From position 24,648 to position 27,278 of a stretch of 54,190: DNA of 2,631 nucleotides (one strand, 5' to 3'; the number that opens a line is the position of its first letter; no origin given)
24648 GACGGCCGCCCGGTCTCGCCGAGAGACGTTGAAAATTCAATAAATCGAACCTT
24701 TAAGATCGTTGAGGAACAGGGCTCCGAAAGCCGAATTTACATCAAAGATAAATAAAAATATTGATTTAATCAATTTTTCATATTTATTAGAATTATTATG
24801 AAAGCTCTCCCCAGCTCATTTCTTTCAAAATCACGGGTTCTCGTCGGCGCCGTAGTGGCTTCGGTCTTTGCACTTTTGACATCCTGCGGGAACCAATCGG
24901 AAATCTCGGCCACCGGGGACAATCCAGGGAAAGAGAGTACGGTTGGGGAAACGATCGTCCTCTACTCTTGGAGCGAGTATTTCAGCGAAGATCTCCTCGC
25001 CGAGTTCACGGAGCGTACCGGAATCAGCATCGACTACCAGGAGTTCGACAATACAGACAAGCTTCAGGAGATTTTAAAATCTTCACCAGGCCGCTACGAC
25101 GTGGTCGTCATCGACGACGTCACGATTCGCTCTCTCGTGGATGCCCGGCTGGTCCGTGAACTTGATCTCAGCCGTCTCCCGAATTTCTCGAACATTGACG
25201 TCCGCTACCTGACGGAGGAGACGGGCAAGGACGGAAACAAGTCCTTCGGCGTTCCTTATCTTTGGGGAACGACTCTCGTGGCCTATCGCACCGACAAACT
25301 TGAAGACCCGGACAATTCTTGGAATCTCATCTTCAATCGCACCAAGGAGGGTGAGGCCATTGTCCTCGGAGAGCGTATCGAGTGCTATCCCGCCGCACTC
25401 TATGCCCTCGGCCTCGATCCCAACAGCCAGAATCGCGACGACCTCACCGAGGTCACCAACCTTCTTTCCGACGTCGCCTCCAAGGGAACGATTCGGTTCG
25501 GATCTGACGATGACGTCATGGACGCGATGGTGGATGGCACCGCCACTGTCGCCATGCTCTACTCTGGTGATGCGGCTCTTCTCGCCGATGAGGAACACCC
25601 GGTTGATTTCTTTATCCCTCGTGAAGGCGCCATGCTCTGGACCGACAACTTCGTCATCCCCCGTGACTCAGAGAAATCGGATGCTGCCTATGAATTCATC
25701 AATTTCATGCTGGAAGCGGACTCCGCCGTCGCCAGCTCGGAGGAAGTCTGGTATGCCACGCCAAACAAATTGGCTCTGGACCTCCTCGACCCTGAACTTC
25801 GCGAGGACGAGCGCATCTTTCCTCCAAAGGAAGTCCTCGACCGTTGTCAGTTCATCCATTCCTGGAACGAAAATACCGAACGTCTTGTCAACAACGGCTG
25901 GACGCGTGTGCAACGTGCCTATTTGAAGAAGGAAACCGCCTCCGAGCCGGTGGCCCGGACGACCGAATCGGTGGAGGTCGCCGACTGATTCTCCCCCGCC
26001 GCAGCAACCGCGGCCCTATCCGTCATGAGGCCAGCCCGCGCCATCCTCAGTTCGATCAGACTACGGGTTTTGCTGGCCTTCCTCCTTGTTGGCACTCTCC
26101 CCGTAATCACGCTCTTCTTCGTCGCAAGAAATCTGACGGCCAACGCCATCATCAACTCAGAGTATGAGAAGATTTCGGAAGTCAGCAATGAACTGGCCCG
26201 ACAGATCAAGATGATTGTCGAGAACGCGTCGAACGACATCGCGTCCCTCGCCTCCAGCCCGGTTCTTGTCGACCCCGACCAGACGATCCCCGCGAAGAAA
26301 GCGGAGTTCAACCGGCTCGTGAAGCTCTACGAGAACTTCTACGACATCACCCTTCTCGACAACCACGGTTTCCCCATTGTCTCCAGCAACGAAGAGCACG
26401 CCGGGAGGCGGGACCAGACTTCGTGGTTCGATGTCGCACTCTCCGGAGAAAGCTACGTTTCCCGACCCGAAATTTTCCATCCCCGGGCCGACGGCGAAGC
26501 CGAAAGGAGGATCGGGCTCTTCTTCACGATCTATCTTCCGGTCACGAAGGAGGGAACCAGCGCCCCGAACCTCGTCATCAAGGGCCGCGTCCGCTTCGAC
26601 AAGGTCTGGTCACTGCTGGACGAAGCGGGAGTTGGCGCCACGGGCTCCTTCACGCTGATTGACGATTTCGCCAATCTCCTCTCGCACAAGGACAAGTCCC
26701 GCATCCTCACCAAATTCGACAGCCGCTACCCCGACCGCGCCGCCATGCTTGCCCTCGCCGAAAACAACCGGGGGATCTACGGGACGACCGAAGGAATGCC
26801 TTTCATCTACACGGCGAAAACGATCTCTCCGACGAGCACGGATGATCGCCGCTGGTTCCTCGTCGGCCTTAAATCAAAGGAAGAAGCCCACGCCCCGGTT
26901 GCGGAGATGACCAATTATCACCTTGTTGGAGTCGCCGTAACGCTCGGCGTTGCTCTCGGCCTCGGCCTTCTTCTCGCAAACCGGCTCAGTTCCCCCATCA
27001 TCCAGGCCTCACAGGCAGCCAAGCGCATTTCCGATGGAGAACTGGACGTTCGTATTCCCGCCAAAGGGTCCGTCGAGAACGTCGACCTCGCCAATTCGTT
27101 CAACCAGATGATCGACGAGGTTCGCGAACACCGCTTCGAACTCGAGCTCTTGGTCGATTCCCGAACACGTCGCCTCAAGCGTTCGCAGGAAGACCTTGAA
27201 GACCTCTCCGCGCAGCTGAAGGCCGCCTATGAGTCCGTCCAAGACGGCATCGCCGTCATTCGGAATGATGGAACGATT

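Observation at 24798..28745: Orphan PotD-like polyamine-binding lipoprotein wired to a Cache/HAMP/PAS hybrid histidine kinase: candidate polyamine-sensing system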

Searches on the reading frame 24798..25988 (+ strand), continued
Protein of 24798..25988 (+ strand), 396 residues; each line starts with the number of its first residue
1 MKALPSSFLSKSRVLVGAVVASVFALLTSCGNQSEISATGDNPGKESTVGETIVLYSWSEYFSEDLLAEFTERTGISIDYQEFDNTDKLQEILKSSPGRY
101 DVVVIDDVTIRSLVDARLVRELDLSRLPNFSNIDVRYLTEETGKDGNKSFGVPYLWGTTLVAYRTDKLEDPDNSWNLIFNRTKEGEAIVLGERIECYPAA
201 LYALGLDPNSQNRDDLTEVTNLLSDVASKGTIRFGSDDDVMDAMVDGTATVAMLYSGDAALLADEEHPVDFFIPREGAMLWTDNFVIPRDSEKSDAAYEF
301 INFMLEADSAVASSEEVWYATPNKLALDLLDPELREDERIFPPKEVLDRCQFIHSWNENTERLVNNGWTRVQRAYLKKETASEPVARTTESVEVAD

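Call 61: predict_structure(alignment_id=A1)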
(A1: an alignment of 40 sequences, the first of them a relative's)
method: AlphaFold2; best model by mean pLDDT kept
length: 396 residues; sequences in the alignment: 40
mean_pLDDT: 88.5   pTM: 0.82
mean pLDDT of the five models: 88.5, 88.0, 86.9, 86.7, 86.2
residues with pLDDT >= 90: 302; 70-90: 31; 50-70: 43; < 50: 20
segments of 3 or more residues with pLDDT < 50: 1-5, 32-44
pLDDT, mean of each block of 10 residues (from residue 1): 45 56 58 44 57 94 95 98 91 97 95 95 97 93 80 97 96 95 85 96 98 98 96 94 97 97 96 98 97 98 98 96 97 96 96 93 97 95 66 62
secondary structure, 60 per line:
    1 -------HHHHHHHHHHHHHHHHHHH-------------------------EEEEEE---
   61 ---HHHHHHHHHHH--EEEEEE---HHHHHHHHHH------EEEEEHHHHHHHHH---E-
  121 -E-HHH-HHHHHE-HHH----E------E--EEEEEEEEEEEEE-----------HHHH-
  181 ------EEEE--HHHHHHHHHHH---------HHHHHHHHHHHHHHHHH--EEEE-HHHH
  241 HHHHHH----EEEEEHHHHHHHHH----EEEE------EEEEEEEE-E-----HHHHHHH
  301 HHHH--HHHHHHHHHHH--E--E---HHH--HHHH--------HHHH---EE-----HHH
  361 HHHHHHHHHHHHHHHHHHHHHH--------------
elements in order: H8-26 E52-57 H64-74 E77-82 H86-95 E102-106 H107-115 H128-132 E152-164 H176-179 E187-190 H193-203 H213-229 E232-235 H237-246 E251-255 H256-264 E269-272 E279-286 H294-304 H307-317 H332-335 H344-347 H358-382

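Call 67: fold_search(model_id=the predicted structure, library=pdb)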
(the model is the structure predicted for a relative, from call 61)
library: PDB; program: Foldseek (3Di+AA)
matches with E <= 10: 1739; with E <= 0.001: 1402
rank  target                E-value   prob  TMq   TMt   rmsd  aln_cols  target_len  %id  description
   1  7oyx_A                8.0e-33  1.00  0.73  0.82   2.9       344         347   30  E.coli's putrescine receptor variant PotF/D (4JDF) with mutations E39D Y87S F88Y S247D in complex with spermidine (released 2021-12-01)
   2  7oyw_A                1.6e-32  1.00  0.73  0.82   3.1       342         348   31  E.coli's putrescine receptor variant PotF/D (4JDF) with mutations E39D F88L S247D in complex with spermidine (released 2021-12-01)
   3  7oyv_A                3.0e-32  1.00  0.74  0.85   2.9       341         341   31  E.coli's putrescine receptor variant PotF/D (4JDF) with mutations E39D F88A S247D in complex with spermidine (released 2021-12-01)
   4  7oyu                  4.5e-32  1.00  0.74  0.85   2.7       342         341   31  E.coli's putrescine receptor variant PotF/D (4JDF) with mutations E39D Y87S F88Y in complex with spermidine (released 2021-12-01)
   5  7oyz                  7.7e-32  1.00  0.74  0.85   2.8       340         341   31  E.coli's putrescine receptor variant PotF/D in complex with spermidine (released 2021-12-01)
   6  8asz                  1.3e-31  1.00  0.75  0.86   2.6       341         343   30  PotF with mutations S87Y and A182D in complex with Agmatine (released 2024-03-06)
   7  7oys                  1.7e-31  1.00  0.74  0.85   2.7       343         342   31  E.coli's putrescine receptor variant PotF/D (4JDF) with mutations E39D Y87S in complex with spermidine (released 2021-12-01)
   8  3ttl_A                2.4e-31  1.00  0.70  0.82   3.5       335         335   31  Crystal structure of apo-SpuE (released 2012-03-28)
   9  7oyt                  3.9e-31  1.00  0.73  0.84   2.8       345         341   30  E.coli's putrescine receptor variant PotF/D (4JDF) with mutations E39D F88L in complex with spermidine (released 2021-12-01)
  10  6ye6_B                5.2e-31  1.00  0.73  0.85   2.9       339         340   31  E.coli's Putrescine receptor PotF complexed with Agmatine (released 2021-01-20)
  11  6yec_A                5.8e-31  1.00  0.75  0.87   2.6       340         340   31  E.coli's Putrescine receptor PotF complexed with Spermine (released 2021-01-20)
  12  7oyy                  6.5e-31  1.00  0.73  0.84   2.8       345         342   32  E.coli's putrescine receptor variant PotF/D (4JDF) with mutation S247D in complex with spermidine (released 2021-12-01)
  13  4gl0                  6.9e-31  1.00  0.72  0.87   3.0       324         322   28  Putative spermidine/putrescine ABC transporter from Listeria monocytogenes (released 2012-08-22)
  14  6ye8_A                7.3e-31  1.00  0.73  0.84   2.9       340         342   31  E.coli's Putrescine receptor PotF complexed with Spermidine (released 2021-01-20)
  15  1a99_A                1.5e-30  1.00  0.73  0.84   2.8       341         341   30  PUTRESCINE RECEPTOR (POTF) FROM E. COLI (released 1998-10-21)
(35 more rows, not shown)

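Call 93: search_protein_families(library=ncbifam, proteins=[L025:9338-9682:-, L050:8922-9314:-, L033:5212-5619:-, L019:8478-8987:-, L053:15468-16037:+, L017:9316-10788:+, L050:8172-8852:-, L038:11304-12431:-, L017:2756-3766:+], max_evalue=0.01)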
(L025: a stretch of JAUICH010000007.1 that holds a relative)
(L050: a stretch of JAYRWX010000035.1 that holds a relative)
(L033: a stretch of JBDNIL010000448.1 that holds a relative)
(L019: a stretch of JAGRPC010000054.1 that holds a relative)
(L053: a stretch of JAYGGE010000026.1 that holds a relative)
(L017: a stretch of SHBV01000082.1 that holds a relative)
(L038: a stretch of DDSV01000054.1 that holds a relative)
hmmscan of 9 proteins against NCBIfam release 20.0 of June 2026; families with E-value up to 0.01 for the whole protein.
L025:9338-9682:- (114 aa): 3 families
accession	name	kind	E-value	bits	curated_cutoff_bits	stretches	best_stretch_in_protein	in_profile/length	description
NF000148.1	SMR_qac_pB8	exception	0.00028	21.5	200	0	74-108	67-101/110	Qac-pB8 family quaternary ammonium compound efflux SMR transporter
NF051482.1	EbrB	exception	0.0042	17.7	160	1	12-110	8-103/105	SMR family multidrug efflux transporter EbrB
NF002816.2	PRK02971.1-2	equivalog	0.0045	17.4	99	1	31-110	38-118/120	4-amino-4-deoxy-L-arabinose-phosphoundecaprenol flippase subunit ArnF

L050:8922-9314:- (130 aa): 1 family
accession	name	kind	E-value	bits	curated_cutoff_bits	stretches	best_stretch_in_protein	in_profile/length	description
TIGR00950.1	2A78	equivalog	0.0064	15.9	230.2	0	28-122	171-263/264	carboxylate/amino acid/amine transporter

L033:5212-5619:- (135 aa): 2 families
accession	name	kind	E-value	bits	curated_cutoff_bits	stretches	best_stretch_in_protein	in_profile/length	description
TIGR00950.1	2A78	equivalog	6.5e-06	25.8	230.2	1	23-129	160-264/264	carboxylate/amino acid/amine transporter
TIGR03340.1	phn_DUF6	hypoth_equivalog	0.00015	21.5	288.15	1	12-131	11-133/281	phosphonate utilization associated putative membrane protein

L019:8478-8987:- (169 aa): 0 families

L053:15468-16037:+ (189 aa): 1 family
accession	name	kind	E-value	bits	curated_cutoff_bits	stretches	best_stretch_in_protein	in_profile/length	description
NF043024.1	T4SS_AnkI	equivalog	6.6e-07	28.4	550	1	20-136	33-147/439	Dot/Icm T4SS effector AnkI/LegAS4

L017:9316-10788:+ (490 aa): 0 families

L050:8172-8852:- (226 aa): 0 families

L038:11304-12431:- (375 aa): 75 families (the best 25 are shown)
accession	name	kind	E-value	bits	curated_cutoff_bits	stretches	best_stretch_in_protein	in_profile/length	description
NF008841.0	PRK11883.1-1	equivalog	4.3e-19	68.8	517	2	118-371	200-449/453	protoporphyrinogen oxidase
TIGR03467.1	HpnE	equivalog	2e-14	53.7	283.05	2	31-80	1-52/430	hydroxysqualene dehydroxylase HpnE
TIGR00562.1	proto_IX_ox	equivalog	4.2e-13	48.7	97.85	2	29-95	3-71/470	protoporphyrinogen oxidase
NF005547.0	PRK07208.1-3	equivalog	3e-12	46.1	380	1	29-104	5-80/465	hypothetical protein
NF005560.0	PRK07233.1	equivalog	1.6e-11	43.7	252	1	30-76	2-48/435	hypothetical protein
TIGR02734.1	crtI_fam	subfamily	3.5e-11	42.5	238.1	1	32-86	2-56/504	phytoene desaturase family protein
NF005548.0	PRK07208.1-4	equivalog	4.9e-11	41.9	389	1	28-104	3-79/488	hypothetical protein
NF008845.0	PRK11883.1-5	equivalog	5.5e-11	41.4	560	2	139-373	231-465/468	protoporphyrinogen oxidase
TIGR03197.1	MnmC_Cterm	equivalog_domain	1.9e-09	37.1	174.2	1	30-75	1-45/400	FAD-dependent 5-carboxymethylaminomethyl-2-thiouridine(34) oxidoreductase MnmC1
NF042421.1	hydcarot_desat_CrtD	equivalog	8.3e-09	34.4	500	1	30-88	3-61/487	1-hydroxycarotenoid 3,4-desaturase CrtD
NF058655.1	CrtID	equivalog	8.6e-09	34.7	640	1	31-85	1-55/478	bifunctional phytoene desaturase/3,4-desaturase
NF009409.0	PRK12770.1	subfamily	1.2e-07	31.2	343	1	25-59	15-49/360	putative glutamate synthase subunit beta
NF002480.1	PRK01747.1-1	equivalog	1.4e-07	30.4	540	1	26-69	246-289/645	bifunctional tRNA (5-methylaminomethyl-2-thiouridine)(34)-methyltransferase MnmC2/FAD-dependent 5-carboxymethylaminomethyl-2-thiouridine(34)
NF005545.0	PRK07208.1-1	equivalog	2.1e-07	29.7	451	1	30-102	9-82/504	hypothetical protein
NF009410.0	PRK12771.1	subfamily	2.7e-07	29.6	516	1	28-65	138-175/566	NAD(P)-binding protein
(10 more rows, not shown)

L017:2756-3766:+ (336 aa): 4 families
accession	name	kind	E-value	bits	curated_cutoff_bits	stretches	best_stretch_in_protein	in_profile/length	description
NF052232.1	Arg_dihydro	equivalog_domain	5.1e-26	91.5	450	1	42-322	4-263/266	arginine dihydrolase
NF045659.1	DiMArgaseDdahMtb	equivalog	2.9e-25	89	300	1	34-325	17-282/283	dimethylargininase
NF052231.1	bifunc_ArgZ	exception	4.4e-25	87.9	1025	1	42-327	6-270/696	bifunctional arginine dihydrolase/ornithine cyclodeaminase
NF045660.1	DiMthArgaseDdahStm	equivalog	2.5e-05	24.2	340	1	69-219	22-167/249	dimethylargininase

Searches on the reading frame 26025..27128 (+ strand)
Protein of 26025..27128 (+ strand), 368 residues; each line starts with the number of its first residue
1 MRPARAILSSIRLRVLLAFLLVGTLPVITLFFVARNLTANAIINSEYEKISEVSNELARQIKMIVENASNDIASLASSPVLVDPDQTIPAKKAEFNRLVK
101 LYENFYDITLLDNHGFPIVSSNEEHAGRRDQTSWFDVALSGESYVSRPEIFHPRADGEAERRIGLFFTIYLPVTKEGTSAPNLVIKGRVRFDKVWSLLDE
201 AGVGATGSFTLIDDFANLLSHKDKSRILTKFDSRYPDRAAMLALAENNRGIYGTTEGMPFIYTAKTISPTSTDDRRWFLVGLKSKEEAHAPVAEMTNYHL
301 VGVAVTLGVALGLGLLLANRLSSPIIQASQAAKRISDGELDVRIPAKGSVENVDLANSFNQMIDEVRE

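Call 30: find_homologous_proteins(query=window:26025-27128:+, max_evalue=0.00001)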
Query seq(368 aa) (368 aa): 1 proteins with E <= 0.00001 among 8000 candidates.
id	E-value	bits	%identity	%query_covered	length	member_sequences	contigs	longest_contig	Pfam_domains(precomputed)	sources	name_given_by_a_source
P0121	4.1e-6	44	32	31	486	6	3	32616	PF00672.31,PF02518.32,PF00512.32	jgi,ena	-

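Call 63: predict_structure(alignment_id=A2)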
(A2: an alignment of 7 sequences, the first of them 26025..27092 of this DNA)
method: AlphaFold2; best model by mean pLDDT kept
length: 356 residues; sequences in the alignment: 7
mean_pLDDT: 78.7   pTM: 0.68
mean pLDDT of the five models: 78.7, 77.6, 77.5, 77.2, 72.5
residues with pLDDT >= 90: 74; 70-90: 205; 50-70: 52; < 50: 25
segments of 3 or more residues with pLDDT < 50: 1-8, 342-348, 351-356
pLDDT, mean of each block of 10 residues (from residue 1): 47 71 77 85 91 93 89 87 89 89 85 93 80 89 84 55 76 89 91 88 88 85 82 65 66 83 83 72 89 79 77 74 67 67 48 43
secondary structure, 60 per line:
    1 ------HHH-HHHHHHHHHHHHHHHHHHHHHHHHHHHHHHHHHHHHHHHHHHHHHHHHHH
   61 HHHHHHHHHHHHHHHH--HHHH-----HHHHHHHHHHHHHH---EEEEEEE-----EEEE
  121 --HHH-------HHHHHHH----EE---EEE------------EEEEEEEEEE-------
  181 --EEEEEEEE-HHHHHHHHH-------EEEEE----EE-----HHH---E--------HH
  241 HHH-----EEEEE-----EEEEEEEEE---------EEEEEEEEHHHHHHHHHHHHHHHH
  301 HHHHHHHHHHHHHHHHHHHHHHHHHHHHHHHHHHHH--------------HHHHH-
elements in order: H11-76 H79-82 H88-101 E105-111 E117-120 H133-139 E149-151 E164-173 E183-190 H192-200 E208-212 H239-243 E249-253 E259-267 E277-284 H285-336 H351-355

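Call 69: fold_search(model_id=the predicted structure, library=pdb)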
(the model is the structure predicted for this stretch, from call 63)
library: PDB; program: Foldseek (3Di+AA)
matches with E <= 10: 1357; with E <= 0.001: 181
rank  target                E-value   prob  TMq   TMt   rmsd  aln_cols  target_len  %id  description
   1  9a65_B                9.2e-15  1.00  0.68  0.39   6.2       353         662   15  Integrative model of YVAQ-MCPB by crosslinking MS and deep learning (released 2024-09-18)
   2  9a69_B                2.2e-14  1.00  0.58  0.35   8.3       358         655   14  Integrative model of MCPB-MCPC by crosslinking MS and deep learning (released 2024-09-18)
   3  6mni_A                2.7e-12  1.00  0.51  0.67   5.0       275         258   14  Structure of the tandem CACHE domain of PscC (released 2019-10-16)
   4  6mni_B                4.5e-12  1.00  0.50  0.67   5.0       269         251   14  Structure of the tandem CACHE domain of PscC (released 2019-10-16)
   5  5ltv_D                2.4e-11  1.00  0.52  0.79   3.6       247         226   15  LIGAND BINDING DOMAIN OF PSEUDOMONAS AERUGINOSA PAO1 AMINO ACID CHEMORECPETOR PCTC IN COMPLEX WITH GABA (released 2017-09-20)
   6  5t65_A                2.4e-11  1.00  0.54  0.76   4.1       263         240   16  LIGAND BINDING DOMAIN OF PSEUDOMONAS AERUGINOSA PAO1 AMINO ACID CHEMORECEPTOR PCTA IN COMPLEX WITH L-ILE (released 2017-09-13)
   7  6e0a_A                3.2e-11  1.00  0.54  0.72   4.5       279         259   10  Crystal Structure of Helicobacter pylori TlpA Chemoreceptor Ligand Binding Domain (released 2018-09-12)
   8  5lt9_A                3.2e-11  1.00  0.40  0.57  10.1       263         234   15  Ligand binding domain of Pseudomonas aeruginosa PAO1 amino acid chemoreceptors PctB in complex with L-Arg (released 2017-09-20)
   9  3lid_A                4.8e-11  1.00  0.49  0.60   6.2       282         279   15  Crystal Structure of the extracellular domain of the putative histidine kinase vpHK1S-Z8 (released 2010-05-05)
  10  9heh                  5.7e-11  1.00  0.43  0.51   7.4       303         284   12  Structure of the ligand binding domain of the chemoreceptor MkcA (DSOMK10_RS0100305) of Dickeya solani MK10 in complex w (released 2025-08-06)
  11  5ltx_B                6.4e-11  1.00  0.50  0.72   4.3       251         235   15  LIGAND BINDING DOMAIN OF PSEUDOMONAS AERUGINOSA PAO1 AMINO ACID CHEMORECEPTOR PCTA IN COMPLEX WITH L-MET (released 2017-09-20)
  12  2p7j_B                6.4e-11  1.00  0.47  0.59   6.9       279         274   14  Crystal structure of the domain of putative sensory box/GGDEF family protein from Vibrio parahaemolyticus (released 2007-05-01)
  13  6py3_A                7.7e-11  1.00  0.53  0.76   4.0       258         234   17  Crystal structure of ligand-binding domain of Pseudomonas fluorescens chemoreceptor CtaA in complex with L-isoleucine (released 2020-03-18)
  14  7prq_A                7.7e-11  1.00  0.53  0.61   5.1       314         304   10  Structure of the ligand binding domain of the PctD (PA4633) chemoreceptor of Pseudomonas aeruginosa PAO1 in complex wi (released 2022-05-11)
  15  5ltx_A                7.7e-11  1.00  0.51  0.70   4.5       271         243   16  LIGAND BINDING DOMAIN OF PSEUDOMONAS AERUGINOSA PAO1 AMINO ACID CHEMORECEPTOR PCTA IN COMPLEX WITH L-MET (released 2017-09-20)
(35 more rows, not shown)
